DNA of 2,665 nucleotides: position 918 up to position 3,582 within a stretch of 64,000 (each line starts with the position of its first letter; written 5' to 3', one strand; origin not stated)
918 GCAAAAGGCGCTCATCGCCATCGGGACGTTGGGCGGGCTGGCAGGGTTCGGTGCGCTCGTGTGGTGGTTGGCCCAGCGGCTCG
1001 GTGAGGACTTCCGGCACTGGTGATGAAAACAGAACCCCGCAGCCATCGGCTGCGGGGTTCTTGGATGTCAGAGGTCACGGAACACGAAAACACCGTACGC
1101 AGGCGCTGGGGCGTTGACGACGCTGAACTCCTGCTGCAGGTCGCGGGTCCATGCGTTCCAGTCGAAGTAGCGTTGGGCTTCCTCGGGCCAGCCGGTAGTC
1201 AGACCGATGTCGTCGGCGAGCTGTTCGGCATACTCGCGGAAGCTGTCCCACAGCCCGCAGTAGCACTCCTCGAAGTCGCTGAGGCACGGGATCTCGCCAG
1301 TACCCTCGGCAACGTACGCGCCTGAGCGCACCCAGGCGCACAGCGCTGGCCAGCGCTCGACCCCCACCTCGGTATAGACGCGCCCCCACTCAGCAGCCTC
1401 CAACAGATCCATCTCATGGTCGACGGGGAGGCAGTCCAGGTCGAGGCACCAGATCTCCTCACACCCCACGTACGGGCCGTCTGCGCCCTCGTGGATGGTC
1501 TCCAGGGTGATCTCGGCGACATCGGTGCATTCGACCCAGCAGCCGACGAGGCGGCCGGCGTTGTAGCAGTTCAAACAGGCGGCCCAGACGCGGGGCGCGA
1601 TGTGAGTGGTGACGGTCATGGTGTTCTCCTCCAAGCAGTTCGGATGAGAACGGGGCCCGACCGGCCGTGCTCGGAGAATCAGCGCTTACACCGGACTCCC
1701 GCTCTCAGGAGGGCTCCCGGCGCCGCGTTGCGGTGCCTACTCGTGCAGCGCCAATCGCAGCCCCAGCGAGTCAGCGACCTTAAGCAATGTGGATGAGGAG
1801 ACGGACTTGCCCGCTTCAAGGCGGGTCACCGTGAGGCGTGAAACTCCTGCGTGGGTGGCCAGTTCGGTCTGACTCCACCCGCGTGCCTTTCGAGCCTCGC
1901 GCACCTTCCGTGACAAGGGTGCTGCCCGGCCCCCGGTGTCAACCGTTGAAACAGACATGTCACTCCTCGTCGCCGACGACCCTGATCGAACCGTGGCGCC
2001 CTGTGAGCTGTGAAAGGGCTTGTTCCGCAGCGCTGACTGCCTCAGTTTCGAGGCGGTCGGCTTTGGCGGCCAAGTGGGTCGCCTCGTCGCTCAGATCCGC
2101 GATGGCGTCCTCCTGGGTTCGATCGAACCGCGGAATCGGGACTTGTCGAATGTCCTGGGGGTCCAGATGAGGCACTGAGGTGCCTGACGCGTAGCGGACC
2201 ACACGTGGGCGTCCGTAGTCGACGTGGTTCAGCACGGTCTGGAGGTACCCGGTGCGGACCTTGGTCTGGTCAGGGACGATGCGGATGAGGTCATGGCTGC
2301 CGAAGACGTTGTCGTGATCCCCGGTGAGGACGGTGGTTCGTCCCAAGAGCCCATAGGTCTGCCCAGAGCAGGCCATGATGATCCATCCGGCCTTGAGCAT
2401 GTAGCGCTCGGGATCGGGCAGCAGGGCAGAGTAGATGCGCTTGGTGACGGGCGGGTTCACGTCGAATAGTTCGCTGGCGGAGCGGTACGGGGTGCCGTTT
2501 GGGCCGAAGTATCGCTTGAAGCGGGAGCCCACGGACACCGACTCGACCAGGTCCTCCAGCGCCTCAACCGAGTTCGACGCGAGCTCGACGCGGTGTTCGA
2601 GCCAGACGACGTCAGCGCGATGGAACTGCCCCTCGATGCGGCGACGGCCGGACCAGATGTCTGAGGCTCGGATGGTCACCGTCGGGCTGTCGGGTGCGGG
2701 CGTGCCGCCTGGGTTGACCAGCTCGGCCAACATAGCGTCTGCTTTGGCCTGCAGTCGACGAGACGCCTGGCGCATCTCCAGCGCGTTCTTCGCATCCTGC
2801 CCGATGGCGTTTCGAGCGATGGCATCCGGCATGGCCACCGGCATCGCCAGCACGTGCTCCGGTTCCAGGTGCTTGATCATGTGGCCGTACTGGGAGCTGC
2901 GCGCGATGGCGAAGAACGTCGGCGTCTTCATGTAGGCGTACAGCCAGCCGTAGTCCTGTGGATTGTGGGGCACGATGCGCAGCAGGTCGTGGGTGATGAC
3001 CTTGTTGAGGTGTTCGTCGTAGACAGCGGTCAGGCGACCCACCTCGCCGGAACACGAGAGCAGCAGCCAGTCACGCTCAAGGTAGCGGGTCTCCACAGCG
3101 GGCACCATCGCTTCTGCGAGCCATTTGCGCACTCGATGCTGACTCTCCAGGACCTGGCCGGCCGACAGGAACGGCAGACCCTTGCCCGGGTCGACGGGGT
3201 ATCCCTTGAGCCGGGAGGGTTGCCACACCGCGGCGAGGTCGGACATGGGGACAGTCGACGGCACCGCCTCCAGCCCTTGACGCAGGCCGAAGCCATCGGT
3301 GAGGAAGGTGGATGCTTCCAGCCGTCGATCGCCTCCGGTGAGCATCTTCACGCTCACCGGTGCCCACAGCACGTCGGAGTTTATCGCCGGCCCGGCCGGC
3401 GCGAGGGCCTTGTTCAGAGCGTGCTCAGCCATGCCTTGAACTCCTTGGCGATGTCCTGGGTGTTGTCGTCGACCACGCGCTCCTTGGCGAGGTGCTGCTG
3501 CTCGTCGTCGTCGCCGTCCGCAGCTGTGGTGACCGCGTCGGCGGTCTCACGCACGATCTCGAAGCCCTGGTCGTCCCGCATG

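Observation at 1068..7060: Defence/anti-defence cargo on a serine-integrase element: fused nuclease-MTase + S subunit + XRE + Cys-rich ArdA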

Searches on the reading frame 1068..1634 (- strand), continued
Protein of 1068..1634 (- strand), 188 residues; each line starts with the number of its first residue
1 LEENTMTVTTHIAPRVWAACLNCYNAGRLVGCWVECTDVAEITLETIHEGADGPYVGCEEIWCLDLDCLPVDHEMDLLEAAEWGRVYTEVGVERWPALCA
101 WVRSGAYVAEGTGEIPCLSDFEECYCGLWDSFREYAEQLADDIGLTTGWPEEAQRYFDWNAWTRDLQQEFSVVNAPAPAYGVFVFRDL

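Call 93: search_solved_structures(query=A2, max_evalue=10, show_alignments=2)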
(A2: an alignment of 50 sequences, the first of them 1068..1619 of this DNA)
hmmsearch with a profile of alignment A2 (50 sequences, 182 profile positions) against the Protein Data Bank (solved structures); distinct sequences matched with E-value up to 10: 9.
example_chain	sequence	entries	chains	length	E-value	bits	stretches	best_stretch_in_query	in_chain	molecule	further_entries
2w82_A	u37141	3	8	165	3.1e-08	36.9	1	9-170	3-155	ORF18 | Antirestriction protein ArdA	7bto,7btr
7nty_A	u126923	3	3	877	0.28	14.2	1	127-175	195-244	Leucine--tRNA ligase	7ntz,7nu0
6q89_A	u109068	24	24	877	0.28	14.2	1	127-175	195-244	Leucine--tRNA ligase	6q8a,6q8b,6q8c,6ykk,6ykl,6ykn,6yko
7nua_A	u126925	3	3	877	0.28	14.2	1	127-175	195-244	Leucine--tRNA ligase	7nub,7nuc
7nu1_A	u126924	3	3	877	0.43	13.6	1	128-175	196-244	Leucine--tRNA ligase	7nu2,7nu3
9e2g_1G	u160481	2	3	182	0.95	12.5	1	10-34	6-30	FAP95/MC6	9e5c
1n76_A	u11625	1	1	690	1.5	11.8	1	104-164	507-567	LACTOFERRIN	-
2bjj_X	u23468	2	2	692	1.5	11.8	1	104-164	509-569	LACTOTRANSFERRIN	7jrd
7vyx_A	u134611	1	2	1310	1.6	11.8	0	107-149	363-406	Selenomethionine (SeMet)-labeled Cas12c1 D969A mutant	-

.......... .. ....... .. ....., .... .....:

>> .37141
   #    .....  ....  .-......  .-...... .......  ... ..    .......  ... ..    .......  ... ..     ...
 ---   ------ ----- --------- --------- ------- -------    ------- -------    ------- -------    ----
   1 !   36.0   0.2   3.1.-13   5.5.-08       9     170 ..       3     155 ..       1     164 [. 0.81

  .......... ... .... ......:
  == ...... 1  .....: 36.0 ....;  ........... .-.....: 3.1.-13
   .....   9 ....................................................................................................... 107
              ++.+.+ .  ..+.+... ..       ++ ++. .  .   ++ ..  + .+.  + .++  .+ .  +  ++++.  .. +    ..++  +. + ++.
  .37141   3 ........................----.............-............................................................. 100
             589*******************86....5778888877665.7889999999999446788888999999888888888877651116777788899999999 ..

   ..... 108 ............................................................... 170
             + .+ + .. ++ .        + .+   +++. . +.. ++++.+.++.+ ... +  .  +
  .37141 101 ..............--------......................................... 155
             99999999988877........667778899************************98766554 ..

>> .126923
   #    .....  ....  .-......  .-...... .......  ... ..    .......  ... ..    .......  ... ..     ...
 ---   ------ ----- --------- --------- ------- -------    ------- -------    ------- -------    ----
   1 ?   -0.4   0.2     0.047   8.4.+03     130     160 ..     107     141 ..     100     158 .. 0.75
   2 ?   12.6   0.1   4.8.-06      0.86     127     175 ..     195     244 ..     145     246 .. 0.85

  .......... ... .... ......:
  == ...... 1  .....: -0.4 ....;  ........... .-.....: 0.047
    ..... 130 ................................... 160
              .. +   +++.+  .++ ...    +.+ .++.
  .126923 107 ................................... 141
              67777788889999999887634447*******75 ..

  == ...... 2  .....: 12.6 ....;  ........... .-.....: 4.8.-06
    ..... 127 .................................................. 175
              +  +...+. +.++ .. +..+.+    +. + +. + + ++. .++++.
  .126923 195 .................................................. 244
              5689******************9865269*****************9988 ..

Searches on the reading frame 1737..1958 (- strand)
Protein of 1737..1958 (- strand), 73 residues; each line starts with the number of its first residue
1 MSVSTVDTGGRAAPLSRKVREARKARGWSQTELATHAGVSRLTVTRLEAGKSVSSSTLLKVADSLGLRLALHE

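Call 3: search_protein_families(library=pfam, proteins=[window:1737-1958:-], max_evalue=0.01)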
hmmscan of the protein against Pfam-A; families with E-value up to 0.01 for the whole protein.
window:1737-1958:- (73 aa): 10 families
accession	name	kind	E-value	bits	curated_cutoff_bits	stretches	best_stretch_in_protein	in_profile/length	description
PF01381.28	HTH_3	-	1.1e-13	51.4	23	1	19-69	1-52/55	Helix-turn-helix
PF13560.12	HTH_31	-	2.7e-10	40.8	27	1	15-68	2-57/64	Helix-turn-helix domain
PF13443.12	HTH_26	-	5.1e-08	33.5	22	1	19-69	2-54/63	Cro/C1-type HTH DNA-binding domain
PF13744.12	HTH_37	-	3.5e-05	23.9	27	1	15-71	19-77/80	Helix-turn-helix domain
PF12844.13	HTH_19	-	9.1e-05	22.7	30.2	1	18-67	3-53/64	Helix-turn-helix domain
PF13413.12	HTH_25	-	0.00036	20.7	24.6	1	20-51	3-34/62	Helix-turn-helix domain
PF01418.23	HTH_6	-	0.0023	18.3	28.3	0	24-47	31-54/77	Helix-turn-helix domain, rpiR family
PF07022.19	Phage_CI_repr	-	0.0042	17.8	22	1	24-70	8-55/65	Bacteriophage CI repressor helix-turn-helix domain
PF00356.27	LacI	-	0.0065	16.7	27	1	32-62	4-35/46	Bacterial regulatory proteins, lacI family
PF20432.4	Xre-like-HTH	-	0.0072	17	25.8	0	11-49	7-45/63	Antitoxin Xre-like helix-turn-helix domain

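Call 4: search_protein_families(library=ncbifam, proteins=[window:1737-1958:-], max_evalue=0.01)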
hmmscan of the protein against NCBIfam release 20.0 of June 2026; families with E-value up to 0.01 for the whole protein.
window:1737-1958:- (73 aa): 15 families
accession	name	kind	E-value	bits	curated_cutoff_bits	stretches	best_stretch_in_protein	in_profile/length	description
TIGR03070.1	couple_hipB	subfamily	1.2e-14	53.9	71.65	1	15-69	3-58/58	type II toxin-antitoxin system Y4mF family antitoxin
NF006015.0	PRK08154.1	subfamily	1.9e-08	33.8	204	1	14-70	30-87/314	anaerobic benzoate catabolism transcriptional regulator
NF041951.1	phage_RstR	subfamily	5.8e-07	29.8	80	1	16-65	4-54/108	RstR family transcriptional repressor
NF003162.0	PRK04140.1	equivalog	7.6e-07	28.5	263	1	17-70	129-183/317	transcriptional regulator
TIGR00270.2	TIGR00270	equivalog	9.9e-06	25.5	110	1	17-56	78-117/159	multiprotein bridging factor aMBF1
TIGR03830.1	CxxCG_CxxCG_HTH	subfamily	2.3e-05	24.2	61.8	1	16-61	67-115/127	type II TA system antitoxin MqsA family protein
NF007271.0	PRK09726.1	equivalog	4.6e-05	23.3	79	1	16-71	14-70/88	type II toxin-antitoxin system antitoxin HipB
TIGR02612.1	mob_myst_A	hypoth_equivalog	0.00012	22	122.6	1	9-67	20-81/150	mobile mystery protein A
NF047948.1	male_kill_WMK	equivalog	0.00055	19.5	300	1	16-65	164-214/300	WO male-killing family protein Wmk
NF041493.1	MobT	equivalog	0.001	18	600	1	20-59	2-41/383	MobT family relaxase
NF007257.0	PRK09706.1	subfamily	0.0022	17.8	101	1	15-54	6-45/135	transcriptional repressor DicA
NF007408.0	PRK09943.1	equivalog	0.0025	17.4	211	1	16-69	9-63/185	HTH-type transcriptional regulator PuuR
NF046032.1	TransRegSlrRBacil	equivalog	0.0059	16.7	250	1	17-68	4-57/149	HTH-type transcriptional regulator SlrR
NF041575.1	antitoxPezA_Strep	equivalog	0.0059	16.6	290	1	18-60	5-47/158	type II toxin-antitoxin system antitoxin PezA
TIGR02684.1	dnstrm_HI1420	hypoth_equivalog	0.0061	16.7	53.7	1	15-71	33-88/89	addiction module antidote protein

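Call 5: search_protein_families(library=padloc, proteins=[window:1737-1958:-], max_evalue=0.01)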
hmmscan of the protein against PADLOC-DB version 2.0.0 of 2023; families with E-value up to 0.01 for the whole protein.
window:1737-1958:- (73 aa): 16 families
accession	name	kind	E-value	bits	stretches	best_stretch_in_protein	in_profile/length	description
PDLC03947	RmrA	-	2.4e-08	31.2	1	14-65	11-63/383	-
PDLC02926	HTH_VI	-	3.2e-08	31.7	1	15-69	2-57/92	-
PDLC03949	RmrA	-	5.7e-07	26.7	1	18-68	6-57/363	-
PDLC03952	RmrA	-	6.4e-07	26.5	1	17-66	25-75/395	-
PDLC03946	RmrA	-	6.2e-06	23.2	1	17-66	5-55/357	-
PDLC04142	capH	-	8.6e-06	24.8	1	16-55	8-46/103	capH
PDLC03664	Control_protein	-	1.7e-05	23.2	1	16-66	15-66/74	control protein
PDLC03951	RmrA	-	0.0001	19.4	1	16-67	10-62/400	-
PDLC03944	RmrA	-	0.00011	19.4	1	17-65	9-58/384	-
PDLC03956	RmrA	-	0.00015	18.9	1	15-68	9-64/399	-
PDLC03665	Control_protein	-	0.00024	19.3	1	16-69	10-65/77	control protein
PDLC03948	RmrA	-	0.00064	16.7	1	16-66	10-61/397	-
PDLC04757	PDC-M64B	-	0.0012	16.8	1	15-69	30-85/128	-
PDLC03954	RmrA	-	0.0017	15.4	1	16-65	12-62/380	-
PDLC03953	RmrA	-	0.0041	14.4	1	13-67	4-59/373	-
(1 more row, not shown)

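Call 56: search_protein_families(library=phrogs, proteins=[window:1737-1958:-], max_evalue=0.001)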
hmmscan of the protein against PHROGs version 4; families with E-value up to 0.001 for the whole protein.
window:1737-1958:- (73 aa): 19 families
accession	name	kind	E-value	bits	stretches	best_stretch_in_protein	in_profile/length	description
phrog_1373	-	transcription regulation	9.6e-11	42.9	1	15-71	64-121/166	transcriptional regulator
phrog_8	-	transcription regulation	2.6e-10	41.3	1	15-65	77-128/346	transcriptional regulator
phrog_2439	-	transcription regulation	3.5e-09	37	1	17-67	10-61/367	transcriptional regulator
phrog_5823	-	transcription regulation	5.5e-09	36.7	1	15-69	7-63/404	transcriptional regulator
phrog_3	-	transcription regulation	1e-07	33.1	1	16-66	90-138/430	transcriptional repressor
phrog_7241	-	transcription regulation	5.6e-07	30.6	1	18-69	65-117/122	transcriptional regulator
phrog_4583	-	transcription regulation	1.4e-06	29.2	1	15-67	11-64/81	transcriptional repressor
phrog_2339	-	DNA, RNA and nucleotide metabolism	1.5e-06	29.2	1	15-71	26-84/98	HTH DNA binding protein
phrog_6288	-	unknown function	2e-06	28.6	1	13-61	28-78/322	-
phrog_4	-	transcription regulation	3e-06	27.5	1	15-69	137-188/400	transcriptional repressor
phrog_2328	-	transcription regulation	3.5e-06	27.8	1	7-66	7-68/128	transcriptional repressor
phrog_2104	-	unknown function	5.3e-06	27.6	1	17-59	42-87/103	-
phrog_6831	-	transcription regulation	3.2e-05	24.8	1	25-58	16-51/68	transcriptional regulator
phrog_4836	-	transcription regulation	5.1e-05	23.9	1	16-67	77-129/194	CII-like regulator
phrog_9908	-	DNA, RNA and nucleotide metabolism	6.5e-05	23.2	1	11-56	10-56/282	DNA binding protein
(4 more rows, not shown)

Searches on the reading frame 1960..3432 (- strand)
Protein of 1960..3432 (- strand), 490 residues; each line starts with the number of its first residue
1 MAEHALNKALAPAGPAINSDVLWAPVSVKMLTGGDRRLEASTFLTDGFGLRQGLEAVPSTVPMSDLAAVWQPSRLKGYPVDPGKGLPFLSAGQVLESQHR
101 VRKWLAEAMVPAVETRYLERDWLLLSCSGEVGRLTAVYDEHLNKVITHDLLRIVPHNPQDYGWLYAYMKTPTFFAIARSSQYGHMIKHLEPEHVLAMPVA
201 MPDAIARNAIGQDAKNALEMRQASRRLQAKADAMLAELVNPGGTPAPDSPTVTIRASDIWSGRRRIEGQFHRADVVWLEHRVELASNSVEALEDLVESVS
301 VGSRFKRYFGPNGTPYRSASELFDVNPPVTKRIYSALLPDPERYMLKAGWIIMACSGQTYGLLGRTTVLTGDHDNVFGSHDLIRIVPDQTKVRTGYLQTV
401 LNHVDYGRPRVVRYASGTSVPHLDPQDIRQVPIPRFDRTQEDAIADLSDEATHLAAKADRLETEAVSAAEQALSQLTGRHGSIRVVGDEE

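Call 3: search_protein_families(library=pfam, proteins=[window:1960-3432:-], max_evalue=0.01)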
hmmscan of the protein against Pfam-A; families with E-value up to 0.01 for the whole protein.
window:1960-3432:- (490 aa): 0 families

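Call 4: search_protein_families(library=ncbifam, proteins=[window:1960-3432:-], max_evalue=0.01)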
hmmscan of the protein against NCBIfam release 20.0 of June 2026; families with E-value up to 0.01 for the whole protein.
window:1960-3432:- (490 aa): 1 family
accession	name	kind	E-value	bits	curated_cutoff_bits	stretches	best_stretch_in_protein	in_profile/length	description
NF047740.1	antiphage_MADS5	equivalog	6.7e-74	249.4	400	2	252-472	4-222/461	methylation-associated defense system restriction endonuclease subunit S MAD5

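Call 5: search_protein_families(library=padloc, proteins=[window:1960-3432:-], max_evalue=0.01)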
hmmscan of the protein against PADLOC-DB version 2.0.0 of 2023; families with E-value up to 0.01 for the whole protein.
window:1960-3432:- (490 aa): 43 families (the best 25 are shown)
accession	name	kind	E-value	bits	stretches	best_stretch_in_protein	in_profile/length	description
PDLC04137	mad5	-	5.1e-20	70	2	312-461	30-172/392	mads_5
PDLC03072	Specificity_I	-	1.9e-17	61.5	2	333-454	288-407/448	Type I specificity subunit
PDLC03100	Specificity_I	-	6.5e-15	53.5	2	341-477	254-388/392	Type I specificity subunit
PDLC03086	Specificity_I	-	4.7e-13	46.9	2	342-448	68-170/458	Type I specificity subunit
PDLC03155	Specificity_I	-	3e-12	44.1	2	345-474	104-230/520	Type I specificity subunit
PDLC03105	Specificity_I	-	3.4e-12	44.6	2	88-212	270-396/448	Type I specificity subunit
PDLC03179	Specificity_I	-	1.1e-11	42.4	2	87-210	133-260/589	Type I specificity subunit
PDLC03595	Specificity_II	-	2.7e-11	40.9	2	262-465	13-212/467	Type II specificity subunit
PDLC03087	Specificity_I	-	3.9e-11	40.5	2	338-435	70-166/418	Type I specificity subunit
PDLC03069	Specificity_I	-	1e-10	39.3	1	326-434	236-340/387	Type I specificity subunit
PDLC03107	Specificity_I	-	1e-10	39.3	2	61-237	6-179/392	Type I specificity subunit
PDLC03068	Specificity_I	-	1.1e-10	39.2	2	343-446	64-160/403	Type I specificity subunit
PDLC03108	Specificity_I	-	3e-10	38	2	289-452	246-406/452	Type I specificity subunit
PDLC03120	Specificity_I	-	6.9e-10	36.7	2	343-467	100-219/515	Type I specificity subunit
PDLC03089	Specificity_I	-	1.3e-09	35.7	2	73-203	21-154/446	Type I specificity subunit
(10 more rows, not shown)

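Call 54: search_solved_structures(query=window:1960-3432:-, max_evalue=1, show_alignments=0)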
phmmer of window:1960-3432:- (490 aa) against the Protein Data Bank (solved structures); distinct sequences matched with E-value up to 1: 0.
